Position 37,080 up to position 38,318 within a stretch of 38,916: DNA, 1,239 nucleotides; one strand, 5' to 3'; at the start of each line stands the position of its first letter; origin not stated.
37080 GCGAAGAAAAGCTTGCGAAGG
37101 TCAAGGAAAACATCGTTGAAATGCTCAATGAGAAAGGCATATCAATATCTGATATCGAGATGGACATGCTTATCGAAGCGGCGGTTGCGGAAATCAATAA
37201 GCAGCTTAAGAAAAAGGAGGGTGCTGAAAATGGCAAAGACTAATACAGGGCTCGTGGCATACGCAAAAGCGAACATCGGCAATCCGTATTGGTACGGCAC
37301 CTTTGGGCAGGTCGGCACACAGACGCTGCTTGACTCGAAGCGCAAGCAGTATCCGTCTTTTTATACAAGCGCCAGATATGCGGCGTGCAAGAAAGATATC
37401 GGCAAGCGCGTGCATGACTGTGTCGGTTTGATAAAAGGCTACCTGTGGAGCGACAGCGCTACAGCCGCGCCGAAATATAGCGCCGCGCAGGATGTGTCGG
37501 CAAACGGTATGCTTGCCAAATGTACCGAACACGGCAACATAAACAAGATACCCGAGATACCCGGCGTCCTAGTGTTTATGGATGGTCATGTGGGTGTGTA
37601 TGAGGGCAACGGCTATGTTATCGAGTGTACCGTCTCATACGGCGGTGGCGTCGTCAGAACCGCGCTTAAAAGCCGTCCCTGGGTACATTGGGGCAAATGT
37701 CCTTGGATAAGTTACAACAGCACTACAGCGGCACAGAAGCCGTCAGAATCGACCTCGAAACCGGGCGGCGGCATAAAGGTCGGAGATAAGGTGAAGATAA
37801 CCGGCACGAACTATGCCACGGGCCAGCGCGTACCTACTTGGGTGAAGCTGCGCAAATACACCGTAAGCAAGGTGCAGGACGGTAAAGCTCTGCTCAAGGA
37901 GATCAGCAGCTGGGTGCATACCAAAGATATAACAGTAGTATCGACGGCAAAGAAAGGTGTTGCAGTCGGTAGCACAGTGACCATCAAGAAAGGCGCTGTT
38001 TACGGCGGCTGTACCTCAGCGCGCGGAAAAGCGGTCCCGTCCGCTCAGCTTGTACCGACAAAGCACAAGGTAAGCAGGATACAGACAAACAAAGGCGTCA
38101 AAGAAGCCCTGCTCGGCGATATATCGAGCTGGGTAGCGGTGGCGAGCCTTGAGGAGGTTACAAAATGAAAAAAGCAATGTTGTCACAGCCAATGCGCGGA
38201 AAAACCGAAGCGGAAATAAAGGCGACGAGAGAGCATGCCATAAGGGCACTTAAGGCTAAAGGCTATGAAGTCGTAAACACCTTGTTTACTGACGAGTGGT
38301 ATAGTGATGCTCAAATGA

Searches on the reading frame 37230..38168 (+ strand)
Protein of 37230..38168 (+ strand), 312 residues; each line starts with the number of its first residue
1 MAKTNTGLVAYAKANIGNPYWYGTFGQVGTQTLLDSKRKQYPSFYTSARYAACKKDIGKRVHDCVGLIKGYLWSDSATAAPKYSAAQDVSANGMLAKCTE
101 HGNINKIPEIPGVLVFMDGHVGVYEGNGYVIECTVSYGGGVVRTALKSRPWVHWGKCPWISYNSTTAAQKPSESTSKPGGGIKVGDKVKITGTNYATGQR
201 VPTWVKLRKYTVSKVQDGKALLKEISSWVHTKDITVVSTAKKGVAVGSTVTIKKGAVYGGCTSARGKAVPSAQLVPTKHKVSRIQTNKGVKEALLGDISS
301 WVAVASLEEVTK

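Call 13: search_protein_families(library=phrogs, proteins=[window:37230-38168:+], max_evalue=0.001)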
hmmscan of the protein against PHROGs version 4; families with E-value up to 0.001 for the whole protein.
window:37230-38168:+ (312 aa): 3 families
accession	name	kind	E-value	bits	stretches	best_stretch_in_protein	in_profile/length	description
phrog_15956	-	tail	8.4e-12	46.1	1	164-236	148-227/228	tail assembly protein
phrog_329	-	tail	0.00031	20.1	1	60-154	559-649/949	minor tail protein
phrog_2742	-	lysis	0.00042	20.8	1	167-261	194-279/318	endolysin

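Call 14: search_protein_families(library=pfam, proteins=[window:37230-38168:+], max_evalue=0.001)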
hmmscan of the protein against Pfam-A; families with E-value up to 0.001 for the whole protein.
window:37230-38168:+ (312 aa): 1 family
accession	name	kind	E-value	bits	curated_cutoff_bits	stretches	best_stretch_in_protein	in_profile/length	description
PF00877.26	NLPC_P60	-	0.0003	21.1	23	1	60-151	12-96/105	NlpC/P60 family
